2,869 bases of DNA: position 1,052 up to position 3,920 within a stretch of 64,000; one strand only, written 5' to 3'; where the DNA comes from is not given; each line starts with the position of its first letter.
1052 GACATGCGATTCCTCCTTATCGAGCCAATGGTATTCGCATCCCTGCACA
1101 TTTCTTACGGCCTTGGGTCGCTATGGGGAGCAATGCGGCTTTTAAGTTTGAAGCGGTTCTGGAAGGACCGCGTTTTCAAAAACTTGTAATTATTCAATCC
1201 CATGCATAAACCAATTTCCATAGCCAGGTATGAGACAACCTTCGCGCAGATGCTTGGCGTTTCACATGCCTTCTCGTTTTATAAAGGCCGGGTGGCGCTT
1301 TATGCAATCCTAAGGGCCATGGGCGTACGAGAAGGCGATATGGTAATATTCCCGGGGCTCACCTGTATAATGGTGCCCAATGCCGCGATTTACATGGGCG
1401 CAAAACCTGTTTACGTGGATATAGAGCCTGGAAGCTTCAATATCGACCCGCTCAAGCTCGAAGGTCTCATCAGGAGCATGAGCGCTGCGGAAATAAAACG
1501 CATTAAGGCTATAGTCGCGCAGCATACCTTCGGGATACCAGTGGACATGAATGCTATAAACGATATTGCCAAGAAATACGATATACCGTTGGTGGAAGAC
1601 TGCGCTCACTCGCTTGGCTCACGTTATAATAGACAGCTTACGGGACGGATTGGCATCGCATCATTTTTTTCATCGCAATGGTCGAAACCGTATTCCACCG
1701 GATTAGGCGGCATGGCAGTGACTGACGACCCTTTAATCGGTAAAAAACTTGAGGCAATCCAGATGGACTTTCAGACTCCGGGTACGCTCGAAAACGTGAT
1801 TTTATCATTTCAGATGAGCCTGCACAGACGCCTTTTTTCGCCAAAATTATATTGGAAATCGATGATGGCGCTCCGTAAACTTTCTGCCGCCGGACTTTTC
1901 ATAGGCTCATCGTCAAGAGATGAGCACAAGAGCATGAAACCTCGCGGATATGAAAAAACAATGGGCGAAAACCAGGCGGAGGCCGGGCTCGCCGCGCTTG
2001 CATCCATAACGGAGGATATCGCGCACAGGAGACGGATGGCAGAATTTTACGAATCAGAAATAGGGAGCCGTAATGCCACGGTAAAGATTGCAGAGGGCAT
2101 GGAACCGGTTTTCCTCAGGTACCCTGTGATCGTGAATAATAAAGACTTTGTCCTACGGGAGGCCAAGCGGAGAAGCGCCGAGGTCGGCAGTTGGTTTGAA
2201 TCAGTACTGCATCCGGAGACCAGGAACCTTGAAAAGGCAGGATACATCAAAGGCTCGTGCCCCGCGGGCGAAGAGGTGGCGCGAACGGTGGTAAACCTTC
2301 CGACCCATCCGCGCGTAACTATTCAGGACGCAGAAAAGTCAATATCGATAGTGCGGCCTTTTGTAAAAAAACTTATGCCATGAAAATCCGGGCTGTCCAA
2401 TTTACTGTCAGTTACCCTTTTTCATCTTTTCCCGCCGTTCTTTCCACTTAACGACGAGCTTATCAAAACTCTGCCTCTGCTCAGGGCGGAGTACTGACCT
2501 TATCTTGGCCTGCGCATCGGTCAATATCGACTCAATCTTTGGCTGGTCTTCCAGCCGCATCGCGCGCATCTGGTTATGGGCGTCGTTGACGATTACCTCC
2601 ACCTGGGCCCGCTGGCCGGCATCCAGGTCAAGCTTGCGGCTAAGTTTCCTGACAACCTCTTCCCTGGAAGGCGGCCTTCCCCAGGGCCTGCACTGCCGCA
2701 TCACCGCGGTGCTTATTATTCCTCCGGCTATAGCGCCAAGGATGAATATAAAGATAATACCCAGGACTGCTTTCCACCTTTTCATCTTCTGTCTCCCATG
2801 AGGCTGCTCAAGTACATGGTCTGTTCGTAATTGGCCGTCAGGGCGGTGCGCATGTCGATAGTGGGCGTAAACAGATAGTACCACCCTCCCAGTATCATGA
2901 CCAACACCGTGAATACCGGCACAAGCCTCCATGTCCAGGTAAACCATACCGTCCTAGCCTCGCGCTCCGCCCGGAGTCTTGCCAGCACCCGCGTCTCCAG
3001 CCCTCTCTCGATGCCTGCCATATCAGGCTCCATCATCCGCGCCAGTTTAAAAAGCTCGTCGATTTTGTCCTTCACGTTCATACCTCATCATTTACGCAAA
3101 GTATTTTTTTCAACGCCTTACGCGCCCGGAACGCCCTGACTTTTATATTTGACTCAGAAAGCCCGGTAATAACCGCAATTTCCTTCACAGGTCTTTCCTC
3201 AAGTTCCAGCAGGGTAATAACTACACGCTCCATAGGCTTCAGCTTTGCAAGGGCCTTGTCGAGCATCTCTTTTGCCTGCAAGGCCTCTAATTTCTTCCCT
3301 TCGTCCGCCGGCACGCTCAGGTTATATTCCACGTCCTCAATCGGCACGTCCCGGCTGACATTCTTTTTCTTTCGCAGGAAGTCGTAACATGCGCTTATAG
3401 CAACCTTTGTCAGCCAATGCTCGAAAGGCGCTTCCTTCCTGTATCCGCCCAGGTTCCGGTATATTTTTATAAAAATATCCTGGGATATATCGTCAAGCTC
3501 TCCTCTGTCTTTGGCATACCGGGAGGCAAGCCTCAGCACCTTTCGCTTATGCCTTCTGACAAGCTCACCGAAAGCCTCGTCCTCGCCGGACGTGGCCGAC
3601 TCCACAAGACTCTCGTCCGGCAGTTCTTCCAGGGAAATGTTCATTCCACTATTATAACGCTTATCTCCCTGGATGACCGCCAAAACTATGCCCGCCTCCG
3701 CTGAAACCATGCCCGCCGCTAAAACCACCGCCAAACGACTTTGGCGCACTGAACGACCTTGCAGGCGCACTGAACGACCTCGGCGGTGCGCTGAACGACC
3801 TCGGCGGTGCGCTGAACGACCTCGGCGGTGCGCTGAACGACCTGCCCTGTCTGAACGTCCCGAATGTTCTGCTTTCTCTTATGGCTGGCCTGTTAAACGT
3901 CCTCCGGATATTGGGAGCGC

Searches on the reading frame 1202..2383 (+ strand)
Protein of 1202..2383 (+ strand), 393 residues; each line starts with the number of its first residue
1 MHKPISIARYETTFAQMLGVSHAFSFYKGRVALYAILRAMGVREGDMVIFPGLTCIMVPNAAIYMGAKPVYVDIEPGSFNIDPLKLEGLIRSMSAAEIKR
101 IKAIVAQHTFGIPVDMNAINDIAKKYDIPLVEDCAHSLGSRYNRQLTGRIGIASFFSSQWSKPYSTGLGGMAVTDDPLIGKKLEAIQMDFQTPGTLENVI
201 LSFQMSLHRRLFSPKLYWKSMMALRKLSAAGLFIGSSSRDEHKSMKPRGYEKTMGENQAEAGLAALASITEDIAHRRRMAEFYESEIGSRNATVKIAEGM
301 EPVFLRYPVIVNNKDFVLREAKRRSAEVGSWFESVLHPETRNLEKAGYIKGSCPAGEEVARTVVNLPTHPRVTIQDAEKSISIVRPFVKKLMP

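Call 3: search_protein_families(library=pfam, proteins=[window:1202-2383:+], max_evalue=0.01)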
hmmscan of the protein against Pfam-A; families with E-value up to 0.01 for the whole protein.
window:1202-2383:+ (393 aa): 3 families
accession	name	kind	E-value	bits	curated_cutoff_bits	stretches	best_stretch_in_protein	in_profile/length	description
PF01041.23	DegT_DnrJ_EryC1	-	8.5e-58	196.7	19.8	2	7-187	26-199/360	DegT/DnrJ/EryC1/StrS aminotransferase family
PF00155.27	Aminotran_1_2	-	0.0055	16.4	19.7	0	33-139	79-191/361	Aminotransferase class I and II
PF01212.27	Beta_elim_lyase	-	0.0066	16.2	27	0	7-135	34-170/288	Beta-eliminating lyase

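Call 4: search_protein_families(library=ncbifam, proteins=[window:1202-2383:+], max_evalue=0.01)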
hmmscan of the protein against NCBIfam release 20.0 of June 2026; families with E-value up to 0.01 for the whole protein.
window:1202-2383:+ (393 aa): 11 families
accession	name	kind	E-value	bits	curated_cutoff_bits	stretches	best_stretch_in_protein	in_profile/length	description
TIGR04181.1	NHT_00031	hypoth_equivalog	1.2e-45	155.9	420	1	7-185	32-219/359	LegC family aminotransferase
TIGR03588.1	PseC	equivalog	7.9e-42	143.5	423.5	2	7-185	32-209/380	UDP-4-amino-4,6-dideoxy-N-acetyl-beta-L-altrosamine transaminase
NF008658.2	PRK11658.1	equivalog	1e-30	106.7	631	1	9-186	37-206/379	UDP-4-amino-4-deoxy-L-arabinose aminotransferase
TIGR04427.1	PLP_DesI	equivalog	4.6e-28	98.4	650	1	9-187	56-225/390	dTDP-4-dehydro-6-deoxyglucose aminotransferase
NF008687.0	PRK11706.1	equivalog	5e-27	94.6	375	1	40-186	66-205/375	dTDP-4-amino-4,6-dideoxygalactose transaminase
TIGR02379.1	ECA_wecE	subfamily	1.5e-24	86.5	434.85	1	40-187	66-207/376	dTDP-4-amino-4,6-dideoxy-D-glucose transaminase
NF011936.0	PRK15407.1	equivalog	2.8e-22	79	423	1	9-185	69-246/440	lipopolysaccharide biosynthesis protein RfbH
NF006810.0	PRK09331.1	subfamily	2.3e-06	26.7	301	1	6-140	66-203/397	Sep-tRNA:Cys-tRNA synthetase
TIGR02539.1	SepCysS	equivalog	0.0012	17.9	365.25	1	6-140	52-189/370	O-phospho-L-seryl-tRNA:Cys-tRNA synthase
TIGR02617.1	tnaA_trp_ase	equivalog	0.0029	16.7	825.8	1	72-136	161-226/467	tryptophanase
NF000586.1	PRK00011.1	subfamily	0.0065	15.3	335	1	104-206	161-263/404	serine hydroxymethyltransferase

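Call 22: search_solved_structures(query=window:1202-2383:+, max_evalue=0.00001)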
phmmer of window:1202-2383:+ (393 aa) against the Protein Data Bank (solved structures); distinct sequences matched with E-value up to 0.00001: 56.
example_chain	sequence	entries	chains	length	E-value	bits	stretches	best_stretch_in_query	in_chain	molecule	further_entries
3bn1_A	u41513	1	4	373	6.8e-35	123.9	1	7-187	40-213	Perosamine synthetase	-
3dr7_A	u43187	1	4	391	8.2e-35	123.6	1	7-187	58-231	Putative perosamine synthetase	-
3dr4_A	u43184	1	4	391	5.5e-34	120.9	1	7-186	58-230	Putative perosamine synthetase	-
7b0m_AAA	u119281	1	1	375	1.9e-30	109.2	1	7-176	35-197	Sugar aminotransferase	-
3nu7_A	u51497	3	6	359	1.7e-29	106.1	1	8-180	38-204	Aminotransferase WbpE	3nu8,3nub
3nyu_A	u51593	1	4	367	1.8e-29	106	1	8-180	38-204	Aminotransferase WbpE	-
3nys_A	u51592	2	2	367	5.7e-29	104.4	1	8-179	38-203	Aminotransferase WbpE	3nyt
2c7t_A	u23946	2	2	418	2e-28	102.6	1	9-190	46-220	GLUTAMINE-2-DEOXY-SCYLLO-INOSOSE AMINOTRANSFERASE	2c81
5w71_A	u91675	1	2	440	2.3e-28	102.4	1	9-190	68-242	L-glutamine:2-deoxy-scyllo-inosose aminotransferase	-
3frk_A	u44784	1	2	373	2.6e-27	98.9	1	9-187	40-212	QdtB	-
8e77_A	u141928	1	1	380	9.1e-27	97.1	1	13-181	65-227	DegT/DnrJ/EryC1/StrS aminotransferase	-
8e75_A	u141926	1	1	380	9.1e-27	97.1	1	13-181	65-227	DegT/DnrJ/EryC1/StrS aminotransferase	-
7b0d_A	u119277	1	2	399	6e-26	94.4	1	9-186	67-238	Glutamine--scyllo-inositol transaminase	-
4qgr_A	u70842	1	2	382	1.2e-25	93.5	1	7-190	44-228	DegT/DnrJ/EryC1/StrS aminotransferase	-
9bgp_A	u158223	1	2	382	2.8e-25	92.2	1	10-185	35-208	aminotransferase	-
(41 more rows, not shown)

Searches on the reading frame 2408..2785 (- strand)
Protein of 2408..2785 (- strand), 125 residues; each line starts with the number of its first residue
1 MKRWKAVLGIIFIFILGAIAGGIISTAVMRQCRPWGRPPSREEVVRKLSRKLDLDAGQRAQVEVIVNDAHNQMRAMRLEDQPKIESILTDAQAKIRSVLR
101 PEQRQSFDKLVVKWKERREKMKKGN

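Call 21: search_solved_structures(query=window:2408-2785:-, max_evalue=10)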
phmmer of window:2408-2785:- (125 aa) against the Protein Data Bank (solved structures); distinct sequences matched with E-value up to 10: 7.
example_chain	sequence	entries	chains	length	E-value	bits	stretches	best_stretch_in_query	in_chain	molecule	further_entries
5wo1_A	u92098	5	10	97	0.032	17.6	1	58-108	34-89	Periplasmic chaperone Spy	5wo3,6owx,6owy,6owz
3oeo_A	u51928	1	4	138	0.071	16.5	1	59-113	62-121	Spheroplast protein Y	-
5wnw_A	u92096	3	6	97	0.096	16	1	58-108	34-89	Periplasmic chaperone Spy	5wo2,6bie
3o39_A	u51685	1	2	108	0.15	15.4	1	59-108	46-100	Periplasmic protein related to spheroblast formation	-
5sva_a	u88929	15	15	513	0.93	12.8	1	15-84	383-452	RNA polymerase II transcription factor B subunit 2 | General transcription and DNA repair factor IIH subunit TFB2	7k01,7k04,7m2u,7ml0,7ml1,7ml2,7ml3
7o4i_2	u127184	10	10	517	0.95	12.8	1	15-84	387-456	General transcription and DNA repair factor IIH subunit TFB2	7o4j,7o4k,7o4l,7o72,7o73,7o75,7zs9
5oqm_2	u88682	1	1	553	1.2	12.5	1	15-84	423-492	General transcription and DNA repair factor IIH subunit TFB2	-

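Call 66: find_homologous_proteins(query=window:2408-2785:-, max_evalue=0.001)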
Query window:2408-2785:- (125 aa): 17 proteins with E <= 0.001 among 37 candidates.
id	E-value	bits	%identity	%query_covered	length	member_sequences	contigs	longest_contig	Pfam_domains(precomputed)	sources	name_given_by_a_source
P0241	2.0e-74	265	100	100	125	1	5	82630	PF13801.12,PF07813.18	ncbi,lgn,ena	-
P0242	5.8e-65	234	89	100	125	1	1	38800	PF13801.12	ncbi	-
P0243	2.3e-63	229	84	100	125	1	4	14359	-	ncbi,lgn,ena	-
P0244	8.6e-62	224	83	100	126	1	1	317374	-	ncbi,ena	-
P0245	6.3e-60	218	80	100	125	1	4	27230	PF07813.18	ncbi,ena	-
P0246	1.4e-55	204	78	100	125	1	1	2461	PF13801.12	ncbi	-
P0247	2.5e-54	200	77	100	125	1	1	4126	PF13801.12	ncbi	ncbi:MAG: periplasmic heavy metal sensor [Nitrospirota bacterium]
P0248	5.2e-43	164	64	98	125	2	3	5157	PF13801.12,PF07813.18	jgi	jgi:Spy/CpxP family protein refolding chaperone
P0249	1.0e-42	163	62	98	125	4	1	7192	-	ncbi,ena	-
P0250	2.5e-42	161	61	100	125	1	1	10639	PF07813.18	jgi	jgi:Spy/CpxP family protein refolding chaperone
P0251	6.8e-42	160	61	98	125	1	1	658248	-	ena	-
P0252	9.8e-42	160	61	100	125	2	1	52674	PF07813.18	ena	-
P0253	2.0e-40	155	59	100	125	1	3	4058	PF13801.12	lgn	-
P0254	7.3e-40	154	59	98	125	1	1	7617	PF07813.18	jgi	jgi:Spy/CpxP family protein refolding chaperone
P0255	2.6e-39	152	64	94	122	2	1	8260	PF07813.18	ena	-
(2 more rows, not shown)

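Call 74: predict_structure(alignment_id=A8)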
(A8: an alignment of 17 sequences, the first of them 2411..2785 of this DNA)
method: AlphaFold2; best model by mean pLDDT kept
length: 125 residues; sequences in the alignment: 17
mean_pLDDT: 65.0   pTM: 0.55
mean pLDDT of the five models: 65.0, 64.9, 61.4, 60.7, 60.1
residues with pLDDT >= 90: 0; 70-90: 69; 50-70: 17; < 50: 39
segments of 3 or more residues with pLDDT < 50: 1-38
pLDDT, mean of each block of 10 residues (from residue 1): 35 43 34 45 75 85 84 66 72 86 85 73 57
secondary structure, 60 per line:
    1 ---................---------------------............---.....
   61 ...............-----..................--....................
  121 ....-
elements in order: H4-19 H41-52 H56-75 H81-98 H101-124

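Call 76: fold_search(model_id=the predicted structure, library=pdb)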
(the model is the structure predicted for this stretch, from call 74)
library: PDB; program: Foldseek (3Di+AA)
matches with E <= 10: 100; with E <= 0.001: 0
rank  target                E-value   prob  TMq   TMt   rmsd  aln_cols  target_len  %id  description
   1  2y3h_C                7.4e-01  0.28  0.25  0.28  10.3       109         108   15  E63Q mutant of Cupriavidus metallidurans CH34 CnrXs (released 2011-03-30)
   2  2y39                  7.4e-01  0.13  0.18  0.20  12.1        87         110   18  Ni-bound form of Cupriavidus metallidurans CH34 CnrXs (released 2011-03-30)
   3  2y3h_B                8.2e-01  0.14  0.22  0.26  14.1       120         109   12  E63Q mutant of Cupriavidus metallidurans CH34 CnrXs (released 2011-03-30)
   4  6owy_A                8.6e-01  0.18  0.25  0.33  18.2        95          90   18  Spy H96L:Im7 K20pI-Phe complex; multiple anomalous datasets contained herein for element identification (released 2019-05-29)
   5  2y3h_D                9.1e-01  0.35  0.28  0.32   8.8       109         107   16  E63Q mutant of Cupriavidus metallidurans CH34 CnrXs (released 2011-03-30)
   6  3epv_A                1.1e+00  0.28  0.24  0.28   8.6       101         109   17  X-ray Structure of the Metal-sensor CnrX in both the Apo- and Copper-bound Forms (released 2008-11-25)
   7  3zg1_A                1.1e+00  0.18  0.21  0.24  11.0        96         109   14  NI-BOUND FORM OF M123A MUTANT OF CUPRIAVIDUS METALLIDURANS CH34 CNRXS (released 2013-10-23)
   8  6h3z_A                1.2e+00  0.38  0.36  0.24  10.6       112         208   12  Crystal structure of a C-terminal MIF4G domain in NOT1 (released 2018-11-07)
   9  6owx_A                1.3e+00  0.20  0.26  0.36  18.0        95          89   17  Spy H96L:Im7 L18pI-Phe complex; multiple anomalous datasets contained herein for element identification (released 2019-05-29)
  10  2y3d_A                1.3e+00  0.08  0.15  0.17  12.2        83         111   18  Zn-bound form of Cupriavidus metallidurans CH34 CnrXs (released 2011-03-30)
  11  3zg1_D                1.5e+00  0.25  0.30  0.34  13.2        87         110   15  NI-BOUND FORM OF M123A MUTANT OF CUPRIAVIDUS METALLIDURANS CH34 CNRXS (released 2013-10-23)
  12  4wwb                  1.5e+00  0.25  0.30  0.33  13.0        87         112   16  High-resolution structure of the Ni-bound form of the Y135F mutant of C. metallidurans CnrXs (released 2015-02-11)
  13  5woz_MODEL_1_A        1.6e+00  0.18  0.29  0.28   9.2       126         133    8  NMR solution structure of Rtt103 (RTT) protein using two 4D-spectra (released 2018-02-07)
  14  4clv_A                1.9e+00  0.18  0.34  0.30  10.8       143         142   14  Crystal Structure of dodecylphosphocholine-solubilized NccX from Cupriavidus metallidurans 31A (released 2014-10-01)
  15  5z8t_A                2.1e+00  0.08  0.21  0.09  14.5        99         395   14  Flavin-containing monooxygenase (released 2019-02-06)
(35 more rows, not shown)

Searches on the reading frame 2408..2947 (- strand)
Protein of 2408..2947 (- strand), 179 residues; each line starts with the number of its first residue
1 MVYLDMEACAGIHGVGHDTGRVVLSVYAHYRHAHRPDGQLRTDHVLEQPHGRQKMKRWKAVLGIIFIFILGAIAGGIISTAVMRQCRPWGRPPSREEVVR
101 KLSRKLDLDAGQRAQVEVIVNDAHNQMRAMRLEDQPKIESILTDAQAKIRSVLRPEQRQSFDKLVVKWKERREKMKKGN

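Call 3: search_protein_families(library=pfam, proteins=[window:2408-2947:-], max_evalue=0.01)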
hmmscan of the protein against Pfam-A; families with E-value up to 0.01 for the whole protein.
window:2408-2947:- (179 aa): 2 families
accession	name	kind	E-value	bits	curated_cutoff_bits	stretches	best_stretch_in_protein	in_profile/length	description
PF07813.17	LTXXQ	-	1.5e-05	26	24.3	0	97-132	4-41/100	LTXXQ motif family protein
PF13801.11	Metal_resist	-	0.00013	22.6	29.2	1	72-133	8-67/125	Heavy-metal resistance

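Call 4: search_protein_families(library=ncbifam, proteins=[window:2408-2947:-], max_evalue=0.01)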
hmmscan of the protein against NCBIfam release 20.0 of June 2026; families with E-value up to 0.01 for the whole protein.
window:2408-2947:- (179 aa): 1 family
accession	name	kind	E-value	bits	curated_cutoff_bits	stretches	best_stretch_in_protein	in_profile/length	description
NF007769.1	PRK10455.1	equivalog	0.0016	18.8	174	0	99-142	50-93/160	ATP-independent periplasmic protein-refolding chaperone Spy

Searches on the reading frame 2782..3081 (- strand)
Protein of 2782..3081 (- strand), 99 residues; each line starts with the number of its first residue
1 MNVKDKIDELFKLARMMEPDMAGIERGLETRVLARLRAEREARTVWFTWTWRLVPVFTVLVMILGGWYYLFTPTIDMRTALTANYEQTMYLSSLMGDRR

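Call 3: search_protein_families(library=pfam, proteins=[window:2782-3081:-], max_evalue=0.01)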
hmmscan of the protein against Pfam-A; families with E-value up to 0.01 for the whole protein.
window:2782-3081:- (99 aa): 0 families

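Call 4: search_protein_families(library=ncbifam, proteins=[window:2782-3081:-], max_evalue=0.01)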
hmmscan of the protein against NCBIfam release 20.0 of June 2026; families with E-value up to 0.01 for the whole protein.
window:2782-3081:- (99 aa): 1 family
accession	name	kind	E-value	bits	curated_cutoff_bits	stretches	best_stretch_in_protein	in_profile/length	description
NF052375.1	antisigma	equivalog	0.0063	16.5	100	1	21-73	47-107/217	anti-sigma factor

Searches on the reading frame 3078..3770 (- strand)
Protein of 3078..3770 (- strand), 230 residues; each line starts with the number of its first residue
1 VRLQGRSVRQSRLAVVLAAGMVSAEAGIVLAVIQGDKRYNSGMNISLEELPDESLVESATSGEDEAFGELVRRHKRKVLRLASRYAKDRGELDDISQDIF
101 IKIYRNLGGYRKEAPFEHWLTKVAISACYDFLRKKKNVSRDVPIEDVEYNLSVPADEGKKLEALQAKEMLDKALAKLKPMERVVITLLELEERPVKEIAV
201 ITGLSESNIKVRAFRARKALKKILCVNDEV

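Call 3: search_protein_families(library=pfam, proteins=[window:3078-3770:-], max_evalue=0.01)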
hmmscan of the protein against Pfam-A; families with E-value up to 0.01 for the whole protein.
window:3078-3770:- (230 aa): 3 families
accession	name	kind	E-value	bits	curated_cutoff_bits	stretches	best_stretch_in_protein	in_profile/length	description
PF04542.20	Sigma70_r2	-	2.2e-16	59.8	24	1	70-136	1-69/71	Sigma-70 region 2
PF08281.18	Sigma70_r4_2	-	3.6e-14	52.6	25.7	1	168-220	2-54/54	Sigma-70, region 4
PF04545.22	Sigma70_r4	-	1.8e-08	34.2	24.1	1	173-222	1-50/50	Sigma-70, region 4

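Call 4: search_protein_families(library=ncbifam, proteins=[window:3078-3770:-], max_evalue=0.01)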
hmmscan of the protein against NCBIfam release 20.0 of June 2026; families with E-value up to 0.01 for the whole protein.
window:3078-3770:- (230 aa): 97 families (the best 25 are shown)
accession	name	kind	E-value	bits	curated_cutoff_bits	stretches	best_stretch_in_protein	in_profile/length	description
NF007225.0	PRK09643.1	equivalog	2.4e-32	112.3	190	1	45-224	7-182/204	RNA polymerase sigma factor SigM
NF004113.0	PRK05602.1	equivalog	3.5e-31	108.5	208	1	40-225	20-202/211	RNA polymerase sigma factor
TIGR02937.1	sigma70-ECF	superfamily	1.3e-30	106.2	42.9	1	65-224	1-165/165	sigma-70 family RNA polymerase sigma factor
NF008888.0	PRK11922.1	equivalog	1e-28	100.6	204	1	45-224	10-196/231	RNA polymerase sigma factor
NF009171.0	PRK12518.1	equivalog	1.3e-28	100.1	208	1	49-224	11-184/191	RNA polymerase sigma factor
NF009166.1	PRK12513.1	equivalog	2.8e-26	92.4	206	1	48-224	5-186/193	RNA polymerase sigma factor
NF006930.0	PRK09415.1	subfamily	1.5e-25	90.1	198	1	63-224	14-175/179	RNA polymerase factor sigma C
TIGR02939.1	RpoE_Sigma70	equivalog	1.8e-25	90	236.15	1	52-224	7-186/190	RNA polymerase sigma factor RpoE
NF007223.0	PRK09641.1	equivalog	3.8e-25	88.8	209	1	54-224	7-184/187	RNA polymerase sigma factor SigW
NF058625.1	sigma_PG0214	equivalog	1.9e-24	86.3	130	1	65-224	4-161/170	GFO_1088 family ECF-type sigma factor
TIGR02954.1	Sig70_famx3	hypoth_equivalog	1.2e-22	80.4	188.5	1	52-224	3-167/170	RNA polymerase sigma-70 factor, TIGR02954 family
TIGR02950.1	SigM_subfam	subfamily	4.5e-22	78.6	147.95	1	68-224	3-158/159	RNA polymerase sigma factor, SigM family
TIGR02948.1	SigW_bacill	equivalog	1.3e-21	77.5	243.1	1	54-224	7-184/187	RNA polymerase sigma factor SigW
NF009168.0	PRK12515.1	subfamily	5.3e-21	75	236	1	51-224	8-179/189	RNA polymerase sigma factor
TIGR02985.1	Sig70_bacteroi1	subfamily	1.3e-20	74.2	126.4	1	65-224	1-162/162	RNA polymerase sigma-70 factor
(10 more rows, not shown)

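Call 54: find_related_loci(query=A7, collection=metagenome_contigs, flank=6000)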
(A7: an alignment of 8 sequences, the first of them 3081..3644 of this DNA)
Query A7 (188 aa) in metagenome_contigs; peptide patterns used: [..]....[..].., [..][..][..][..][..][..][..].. (x = any residue, [..] = any of these).
600 stretches matched a pattern (row limit reached: there are more); 212 encode a relative of the query (tblastn E <= 1e-3); the best 80 are kept; 80 distinct loci.
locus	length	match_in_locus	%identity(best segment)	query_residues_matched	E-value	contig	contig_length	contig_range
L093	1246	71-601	53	8-187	2e-64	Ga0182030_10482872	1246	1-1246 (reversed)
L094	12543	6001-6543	52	1-187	8e-61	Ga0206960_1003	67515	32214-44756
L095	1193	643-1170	52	1-182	3e-63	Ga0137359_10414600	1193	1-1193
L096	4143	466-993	52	1-182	8e-60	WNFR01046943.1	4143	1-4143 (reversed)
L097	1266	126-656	52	10-187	9e-63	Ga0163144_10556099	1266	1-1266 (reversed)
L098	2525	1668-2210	52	1-187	5e-60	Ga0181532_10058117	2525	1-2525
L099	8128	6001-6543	52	1-187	3e-59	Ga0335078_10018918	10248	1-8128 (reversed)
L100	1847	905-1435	51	10-187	2e-60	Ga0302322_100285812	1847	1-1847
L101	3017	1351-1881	52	10-187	2e-58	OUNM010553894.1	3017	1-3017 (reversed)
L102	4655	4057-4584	52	1-182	2e-58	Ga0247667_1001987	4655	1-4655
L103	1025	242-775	51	10-188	2e-62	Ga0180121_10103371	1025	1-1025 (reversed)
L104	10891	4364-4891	51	8-187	3e-58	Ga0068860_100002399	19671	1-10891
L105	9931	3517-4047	50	10-187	1e-57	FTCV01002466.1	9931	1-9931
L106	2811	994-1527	52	9-187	5e-58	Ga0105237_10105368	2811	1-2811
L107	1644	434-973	51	7-187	2e-59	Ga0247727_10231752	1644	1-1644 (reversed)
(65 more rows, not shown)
